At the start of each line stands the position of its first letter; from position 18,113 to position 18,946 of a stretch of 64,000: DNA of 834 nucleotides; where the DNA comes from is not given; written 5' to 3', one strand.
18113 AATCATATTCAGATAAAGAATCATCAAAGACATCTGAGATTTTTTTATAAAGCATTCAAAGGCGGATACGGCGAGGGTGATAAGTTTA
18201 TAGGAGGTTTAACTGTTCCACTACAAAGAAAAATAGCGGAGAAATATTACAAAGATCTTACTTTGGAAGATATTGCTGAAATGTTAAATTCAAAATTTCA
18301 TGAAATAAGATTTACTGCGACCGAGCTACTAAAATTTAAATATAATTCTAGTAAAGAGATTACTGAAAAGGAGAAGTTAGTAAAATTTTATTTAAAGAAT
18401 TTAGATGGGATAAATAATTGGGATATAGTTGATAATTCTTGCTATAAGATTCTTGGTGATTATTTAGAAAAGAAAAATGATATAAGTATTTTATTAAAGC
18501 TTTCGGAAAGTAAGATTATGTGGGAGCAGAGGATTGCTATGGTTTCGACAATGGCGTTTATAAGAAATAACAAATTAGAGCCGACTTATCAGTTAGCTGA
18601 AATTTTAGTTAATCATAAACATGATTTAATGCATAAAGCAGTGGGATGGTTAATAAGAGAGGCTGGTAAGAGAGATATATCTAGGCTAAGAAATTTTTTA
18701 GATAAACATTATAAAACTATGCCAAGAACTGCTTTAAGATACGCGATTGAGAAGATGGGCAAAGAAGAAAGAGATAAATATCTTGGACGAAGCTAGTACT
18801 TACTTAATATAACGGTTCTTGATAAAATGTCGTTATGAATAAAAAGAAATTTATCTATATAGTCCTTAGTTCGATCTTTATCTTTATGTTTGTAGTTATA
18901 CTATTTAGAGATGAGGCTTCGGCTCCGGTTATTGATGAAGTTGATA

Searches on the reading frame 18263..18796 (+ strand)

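Call 37: search_protein_families(library=pfam, proteins=[window:18263-18796:+], max_evalue=0.001)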
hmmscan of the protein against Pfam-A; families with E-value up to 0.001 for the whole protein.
window:18263-18796:+ (177 aa): 1 family
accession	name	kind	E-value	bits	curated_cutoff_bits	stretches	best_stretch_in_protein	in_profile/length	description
PF08713.17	DNA_alkylation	-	1e-47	163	21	1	3-165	55-213/213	DNA alkylation repair enzyme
